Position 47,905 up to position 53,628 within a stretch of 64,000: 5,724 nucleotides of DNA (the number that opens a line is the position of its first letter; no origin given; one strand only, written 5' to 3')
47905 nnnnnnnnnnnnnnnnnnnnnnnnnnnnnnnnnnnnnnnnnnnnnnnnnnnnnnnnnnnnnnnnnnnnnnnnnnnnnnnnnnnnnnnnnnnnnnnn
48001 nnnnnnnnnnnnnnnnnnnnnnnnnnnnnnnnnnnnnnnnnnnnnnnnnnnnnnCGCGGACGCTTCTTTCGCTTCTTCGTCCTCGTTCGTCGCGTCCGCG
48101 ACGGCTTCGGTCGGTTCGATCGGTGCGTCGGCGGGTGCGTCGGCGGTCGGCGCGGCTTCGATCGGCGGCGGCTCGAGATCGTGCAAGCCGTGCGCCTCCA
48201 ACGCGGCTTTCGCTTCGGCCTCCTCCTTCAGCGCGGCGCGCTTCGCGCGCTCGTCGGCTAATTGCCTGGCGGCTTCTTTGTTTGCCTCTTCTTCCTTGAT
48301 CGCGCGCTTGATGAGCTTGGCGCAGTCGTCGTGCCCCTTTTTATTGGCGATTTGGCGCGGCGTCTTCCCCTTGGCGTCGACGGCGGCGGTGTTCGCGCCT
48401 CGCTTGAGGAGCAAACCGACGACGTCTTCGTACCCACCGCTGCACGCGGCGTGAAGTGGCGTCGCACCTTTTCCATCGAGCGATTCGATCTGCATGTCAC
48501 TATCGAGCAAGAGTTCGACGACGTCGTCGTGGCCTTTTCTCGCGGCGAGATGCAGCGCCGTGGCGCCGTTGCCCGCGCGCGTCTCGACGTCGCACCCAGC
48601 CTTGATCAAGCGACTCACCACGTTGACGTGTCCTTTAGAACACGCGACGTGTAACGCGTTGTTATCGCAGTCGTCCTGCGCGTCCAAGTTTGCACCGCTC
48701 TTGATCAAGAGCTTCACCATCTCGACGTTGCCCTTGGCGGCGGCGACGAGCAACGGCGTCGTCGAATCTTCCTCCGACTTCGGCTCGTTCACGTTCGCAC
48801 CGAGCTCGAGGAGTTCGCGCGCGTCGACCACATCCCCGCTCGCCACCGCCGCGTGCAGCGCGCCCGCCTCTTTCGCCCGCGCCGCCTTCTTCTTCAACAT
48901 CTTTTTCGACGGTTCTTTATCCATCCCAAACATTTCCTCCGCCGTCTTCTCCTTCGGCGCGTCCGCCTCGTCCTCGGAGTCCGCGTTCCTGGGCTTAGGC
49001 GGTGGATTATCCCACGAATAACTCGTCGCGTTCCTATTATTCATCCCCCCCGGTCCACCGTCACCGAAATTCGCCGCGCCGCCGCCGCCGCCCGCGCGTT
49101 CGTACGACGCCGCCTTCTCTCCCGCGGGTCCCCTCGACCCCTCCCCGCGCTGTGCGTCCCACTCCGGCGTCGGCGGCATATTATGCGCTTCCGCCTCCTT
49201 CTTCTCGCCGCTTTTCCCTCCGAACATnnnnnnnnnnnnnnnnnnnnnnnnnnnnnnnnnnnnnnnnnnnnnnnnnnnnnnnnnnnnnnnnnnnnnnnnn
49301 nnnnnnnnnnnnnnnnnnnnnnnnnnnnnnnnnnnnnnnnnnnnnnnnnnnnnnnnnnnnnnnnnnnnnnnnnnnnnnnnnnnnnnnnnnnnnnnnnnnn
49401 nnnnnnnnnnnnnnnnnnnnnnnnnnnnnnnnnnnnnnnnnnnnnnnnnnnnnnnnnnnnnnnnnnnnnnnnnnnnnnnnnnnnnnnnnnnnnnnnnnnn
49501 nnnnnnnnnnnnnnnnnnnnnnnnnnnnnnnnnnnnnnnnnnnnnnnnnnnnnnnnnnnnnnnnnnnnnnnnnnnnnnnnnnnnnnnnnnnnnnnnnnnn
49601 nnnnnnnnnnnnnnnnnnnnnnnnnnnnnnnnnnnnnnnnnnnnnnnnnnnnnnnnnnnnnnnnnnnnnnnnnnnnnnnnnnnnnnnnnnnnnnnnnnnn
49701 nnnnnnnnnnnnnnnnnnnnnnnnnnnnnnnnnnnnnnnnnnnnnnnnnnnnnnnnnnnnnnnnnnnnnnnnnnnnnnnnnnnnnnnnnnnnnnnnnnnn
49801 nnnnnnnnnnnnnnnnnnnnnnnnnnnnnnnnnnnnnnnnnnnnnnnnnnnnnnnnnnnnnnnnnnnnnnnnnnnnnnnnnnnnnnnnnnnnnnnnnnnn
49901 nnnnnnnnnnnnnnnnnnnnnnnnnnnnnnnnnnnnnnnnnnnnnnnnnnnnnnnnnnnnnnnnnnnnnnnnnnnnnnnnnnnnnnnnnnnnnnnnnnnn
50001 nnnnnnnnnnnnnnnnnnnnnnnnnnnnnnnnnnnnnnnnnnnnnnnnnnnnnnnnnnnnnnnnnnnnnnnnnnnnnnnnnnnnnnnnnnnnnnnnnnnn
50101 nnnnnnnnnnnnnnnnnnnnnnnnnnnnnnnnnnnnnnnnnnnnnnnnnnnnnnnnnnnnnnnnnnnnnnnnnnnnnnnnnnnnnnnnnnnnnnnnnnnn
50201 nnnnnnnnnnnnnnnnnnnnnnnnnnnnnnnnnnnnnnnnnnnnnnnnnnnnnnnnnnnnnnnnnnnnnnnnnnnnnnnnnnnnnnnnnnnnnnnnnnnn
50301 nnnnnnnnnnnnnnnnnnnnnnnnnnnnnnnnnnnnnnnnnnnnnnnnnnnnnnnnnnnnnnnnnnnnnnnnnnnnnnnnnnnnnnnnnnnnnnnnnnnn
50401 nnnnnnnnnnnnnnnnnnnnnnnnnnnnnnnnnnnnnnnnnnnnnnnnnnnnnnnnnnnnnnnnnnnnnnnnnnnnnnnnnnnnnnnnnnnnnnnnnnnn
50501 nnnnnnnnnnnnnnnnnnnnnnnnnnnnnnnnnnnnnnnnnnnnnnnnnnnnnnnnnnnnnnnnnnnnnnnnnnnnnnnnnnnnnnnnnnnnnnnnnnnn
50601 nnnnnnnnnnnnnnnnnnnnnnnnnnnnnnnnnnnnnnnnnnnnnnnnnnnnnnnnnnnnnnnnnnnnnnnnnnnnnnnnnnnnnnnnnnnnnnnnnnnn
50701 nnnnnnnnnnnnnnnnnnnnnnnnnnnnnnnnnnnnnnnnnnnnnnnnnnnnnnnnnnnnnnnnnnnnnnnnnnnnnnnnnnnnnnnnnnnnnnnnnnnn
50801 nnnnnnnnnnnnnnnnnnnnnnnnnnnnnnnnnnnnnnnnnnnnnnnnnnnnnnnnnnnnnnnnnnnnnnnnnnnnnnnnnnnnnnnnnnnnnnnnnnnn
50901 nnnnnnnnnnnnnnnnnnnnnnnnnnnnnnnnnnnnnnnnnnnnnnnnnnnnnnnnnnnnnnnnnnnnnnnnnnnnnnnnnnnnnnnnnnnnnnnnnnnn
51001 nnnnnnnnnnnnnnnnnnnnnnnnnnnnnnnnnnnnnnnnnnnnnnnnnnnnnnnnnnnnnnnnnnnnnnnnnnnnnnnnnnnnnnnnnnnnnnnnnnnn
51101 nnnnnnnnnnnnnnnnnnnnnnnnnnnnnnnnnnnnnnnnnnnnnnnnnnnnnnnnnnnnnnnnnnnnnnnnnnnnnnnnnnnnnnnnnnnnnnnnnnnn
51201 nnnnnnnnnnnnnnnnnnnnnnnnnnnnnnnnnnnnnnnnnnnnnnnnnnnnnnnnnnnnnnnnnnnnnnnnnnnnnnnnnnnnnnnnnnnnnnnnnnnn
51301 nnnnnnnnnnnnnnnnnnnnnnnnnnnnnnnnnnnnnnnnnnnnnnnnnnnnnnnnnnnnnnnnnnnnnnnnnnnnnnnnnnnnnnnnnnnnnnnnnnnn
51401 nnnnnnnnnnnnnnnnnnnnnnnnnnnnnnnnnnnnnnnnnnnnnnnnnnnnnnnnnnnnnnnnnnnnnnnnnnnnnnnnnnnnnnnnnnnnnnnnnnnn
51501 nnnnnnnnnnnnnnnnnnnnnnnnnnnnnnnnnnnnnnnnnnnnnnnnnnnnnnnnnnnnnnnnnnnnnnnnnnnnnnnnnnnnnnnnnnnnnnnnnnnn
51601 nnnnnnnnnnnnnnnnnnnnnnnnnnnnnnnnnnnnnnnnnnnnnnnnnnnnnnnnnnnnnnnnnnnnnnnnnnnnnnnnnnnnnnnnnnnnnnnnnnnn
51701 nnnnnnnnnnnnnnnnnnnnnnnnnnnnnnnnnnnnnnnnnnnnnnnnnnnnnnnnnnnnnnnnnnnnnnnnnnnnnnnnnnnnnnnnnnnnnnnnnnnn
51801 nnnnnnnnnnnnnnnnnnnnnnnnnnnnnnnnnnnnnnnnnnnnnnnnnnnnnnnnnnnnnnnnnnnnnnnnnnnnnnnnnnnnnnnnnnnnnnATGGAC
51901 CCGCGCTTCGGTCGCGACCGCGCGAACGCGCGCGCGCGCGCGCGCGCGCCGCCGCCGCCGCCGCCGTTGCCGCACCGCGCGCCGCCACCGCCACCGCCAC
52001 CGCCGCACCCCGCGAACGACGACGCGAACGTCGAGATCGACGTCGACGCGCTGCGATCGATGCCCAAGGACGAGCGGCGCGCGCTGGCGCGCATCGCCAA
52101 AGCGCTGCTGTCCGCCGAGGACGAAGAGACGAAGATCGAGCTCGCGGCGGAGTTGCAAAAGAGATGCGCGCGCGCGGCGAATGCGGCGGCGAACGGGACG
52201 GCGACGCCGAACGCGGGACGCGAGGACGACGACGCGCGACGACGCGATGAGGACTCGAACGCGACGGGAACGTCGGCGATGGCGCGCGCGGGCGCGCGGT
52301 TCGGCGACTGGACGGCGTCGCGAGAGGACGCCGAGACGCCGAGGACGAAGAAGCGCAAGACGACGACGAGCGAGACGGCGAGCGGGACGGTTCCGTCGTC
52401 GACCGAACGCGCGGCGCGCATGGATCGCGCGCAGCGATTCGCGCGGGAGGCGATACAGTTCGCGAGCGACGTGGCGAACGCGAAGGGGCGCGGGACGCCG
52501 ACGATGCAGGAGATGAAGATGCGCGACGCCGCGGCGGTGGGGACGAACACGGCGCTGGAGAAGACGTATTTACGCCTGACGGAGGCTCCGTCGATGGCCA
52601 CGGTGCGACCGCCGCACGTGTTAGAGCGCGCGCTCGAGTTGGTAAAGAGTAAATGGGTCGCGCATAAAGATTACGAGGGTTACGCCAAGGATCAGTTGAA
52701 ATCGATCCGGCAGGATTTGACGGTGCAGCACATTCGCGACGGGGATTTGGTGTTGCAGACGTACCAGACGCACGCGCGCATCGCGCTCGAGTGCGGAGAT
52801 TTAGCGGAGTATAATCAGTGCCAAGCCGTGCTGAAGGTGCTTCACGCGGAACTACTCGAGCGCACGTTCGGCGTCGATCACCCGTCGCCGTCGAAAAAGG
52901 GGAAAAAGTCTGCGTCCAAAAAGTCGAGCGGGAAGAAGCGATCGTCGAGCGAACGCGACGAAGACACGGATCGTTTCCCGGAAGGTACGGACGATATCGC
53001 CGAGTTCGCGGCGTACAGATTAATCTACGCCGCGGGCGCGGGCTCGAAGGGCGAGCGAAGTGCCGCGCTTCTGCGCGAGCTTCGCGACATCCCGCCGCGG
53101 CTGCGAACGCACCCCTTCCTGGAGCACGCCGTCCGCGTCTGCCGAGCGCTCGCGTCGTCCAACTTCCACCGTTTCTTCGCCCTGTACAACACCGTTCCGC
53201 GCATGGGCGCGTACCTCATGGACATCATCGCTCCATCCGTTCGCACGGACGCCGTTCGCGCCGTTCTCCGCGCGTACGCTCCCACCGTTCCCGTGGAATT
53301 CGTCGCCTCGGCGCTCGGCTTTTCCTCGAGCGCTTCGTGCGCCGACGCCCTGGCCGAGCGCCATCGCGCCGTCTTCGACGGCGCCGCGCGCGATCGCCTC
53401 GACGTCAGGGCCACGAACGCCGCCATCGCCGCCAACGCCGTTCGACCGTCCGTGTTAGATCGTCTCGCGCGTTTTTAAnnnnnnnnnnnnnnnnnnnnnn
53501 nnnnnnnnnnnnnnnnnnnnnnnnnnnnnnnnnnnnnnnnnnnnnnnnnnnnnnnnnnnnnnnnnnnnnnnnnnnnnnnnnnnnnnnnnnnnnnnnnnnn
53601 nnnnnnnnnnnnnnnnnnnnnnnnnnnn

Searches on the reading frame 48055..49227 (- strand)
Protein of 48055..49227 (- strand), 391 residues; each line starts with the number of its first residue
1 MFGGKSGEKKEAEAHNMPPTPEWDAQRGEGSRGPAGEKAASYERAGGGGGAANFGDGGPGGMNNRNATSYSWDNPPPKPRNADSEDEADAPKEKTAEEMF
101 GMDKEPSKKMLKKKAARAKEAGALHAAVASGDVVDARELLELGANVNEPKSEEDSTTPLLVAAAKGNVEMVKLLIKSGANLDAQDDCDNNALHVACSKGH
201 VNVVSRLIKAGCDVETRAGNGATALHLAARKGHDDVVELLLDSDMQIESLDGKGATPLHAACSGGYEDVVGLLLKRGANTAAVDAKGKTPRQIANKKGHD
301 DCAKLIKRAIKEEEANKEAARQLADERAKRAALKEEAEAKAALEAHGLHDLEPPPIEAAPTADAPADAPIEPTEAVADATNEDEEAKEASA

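Call 32: list_cluster_members(proteins=[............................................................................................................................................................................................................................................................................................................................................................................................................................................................, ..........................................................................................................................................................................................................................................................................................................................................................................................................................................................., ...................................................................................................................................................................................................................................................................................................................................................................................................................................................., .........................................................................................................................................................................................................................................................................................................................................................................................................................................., window:48055-49227:-, window:48055-49179:-])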
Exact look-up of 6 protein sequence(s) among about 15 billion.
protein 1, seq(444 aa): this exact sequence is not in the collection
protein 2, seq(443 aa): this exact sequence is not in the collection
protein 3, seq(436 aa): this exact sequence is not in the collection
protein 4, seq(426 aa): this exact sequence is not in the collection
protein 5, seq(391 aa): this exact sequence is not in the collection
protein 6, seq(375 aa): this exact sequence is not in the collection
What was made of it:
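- Tried and rejected: None is in the protein collection, so I could not recover the public model of that gene (call 32).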

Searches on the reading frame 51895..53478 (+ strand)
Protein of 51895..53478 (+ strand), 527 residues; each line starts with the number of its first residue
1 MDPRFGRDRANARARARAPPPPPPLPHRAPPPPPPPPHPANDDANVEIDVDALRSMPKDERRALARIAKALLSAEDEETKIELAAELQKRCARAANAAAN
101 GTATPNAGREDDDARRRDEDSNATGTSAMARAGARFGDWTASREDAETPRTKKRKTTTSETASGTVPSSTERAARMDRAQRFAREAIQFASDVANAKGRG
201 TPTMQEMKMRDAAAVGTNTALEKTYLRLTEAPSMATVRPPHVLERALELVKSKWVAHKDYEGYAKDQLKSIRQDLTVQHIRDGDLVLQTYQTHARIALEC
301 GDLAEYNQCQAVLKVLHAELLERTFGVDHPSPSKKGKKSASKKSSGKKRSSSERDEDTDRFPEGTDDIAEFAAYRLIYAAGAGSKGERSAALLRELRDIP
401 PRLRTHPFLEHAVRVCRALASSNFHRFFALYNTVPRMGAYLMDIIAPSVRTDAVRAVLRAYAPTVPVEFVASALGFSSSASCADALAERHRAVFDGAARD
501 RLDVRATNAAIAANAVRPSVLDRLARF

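Call 16: find_encoding_contigs(protein=window:51895-53478:+, flank=10000, max_places=8)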
Protein window:51895-53478:+ (527 aa): 23 contigs read that carry it; 8 places shown.
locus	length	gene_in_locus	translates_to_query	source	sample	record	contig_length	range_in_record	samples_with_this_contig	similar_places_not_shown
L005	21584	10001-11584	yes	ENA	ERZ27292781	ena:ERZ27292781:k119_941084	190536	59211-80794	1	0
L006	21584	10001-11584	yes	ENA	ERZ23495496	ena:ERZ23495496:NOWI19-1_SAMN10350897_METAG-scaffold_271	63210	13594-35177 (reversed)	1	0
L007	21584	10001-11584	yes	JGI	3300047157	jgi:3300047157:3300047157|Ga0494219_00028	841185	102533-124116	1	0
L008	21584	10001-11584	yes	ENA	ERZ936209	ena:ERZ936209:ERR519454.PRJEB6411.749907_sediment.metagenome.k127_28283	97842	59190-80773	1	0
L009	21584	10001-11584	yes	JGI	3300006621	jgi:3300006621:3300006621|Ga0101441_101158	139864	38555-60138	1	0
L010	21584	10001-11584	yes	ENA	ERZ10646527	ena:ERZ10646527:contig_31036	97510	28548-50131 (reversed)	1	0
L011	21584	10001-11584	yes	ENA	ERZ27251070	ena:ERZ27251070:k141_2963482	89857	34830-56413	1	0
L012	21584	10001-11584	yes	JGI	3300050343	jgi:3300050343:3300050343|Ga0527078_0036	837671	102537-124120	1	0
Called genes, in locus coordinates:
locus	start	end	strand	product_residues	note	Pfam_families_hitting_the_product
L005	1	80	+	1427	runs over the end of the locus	PF16399:Aquarius_N_1st, PF21143:Aquarius_N_2nd, PF21144:Aquarius_N_3rd, PF13086:AAA_11, PF13245:AAA_19, PF13604:AAA_30 (faint), PF13087:AAA_12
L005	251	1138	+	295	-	PF00642:zf-CCCH (faint), PF18345:zf_CCCH_4 (faint)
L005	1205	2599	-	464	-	PF01412:ArfGap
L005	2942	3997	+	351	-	PF00650:CRAL_TRIO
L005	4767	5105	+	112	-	PF05347:Complex1_LYR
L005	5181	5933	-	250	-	PF12906:RINGv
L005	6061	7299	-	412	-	PF12796:Ank_2, PF00023:Ank, PF13637:Ank_4, PF12796:Ank_2, PF13857:Ank_5, PF24521:Ank_KRIT1, PF13637:Ank_4, PF12796:Ank_2, +8 more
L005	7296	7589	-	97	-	-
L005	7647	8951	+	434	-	PF13450:NAD_binding_8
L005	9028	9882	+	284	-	PF09837:DUF2064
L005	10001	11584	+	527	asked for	PF03399:SAC3_GANP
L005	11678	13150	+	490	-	-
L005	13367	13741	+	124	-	-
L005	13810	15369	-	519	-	-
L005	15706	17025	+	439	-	-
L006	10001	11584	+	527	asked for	PF03399:SAC3_GANP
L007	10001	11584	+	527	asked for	PF03399:SAC3_GANP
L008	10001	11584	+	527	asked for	PF03399:SAC3_GANP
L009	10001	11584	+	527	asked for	PF03399:SAC3_GANP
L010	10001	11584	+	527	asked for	PF03399:SAC3_GANP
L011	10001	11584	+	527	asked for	PF03399:SAC3_GANP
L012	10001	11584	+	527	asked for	PF03399:SAC3_GANP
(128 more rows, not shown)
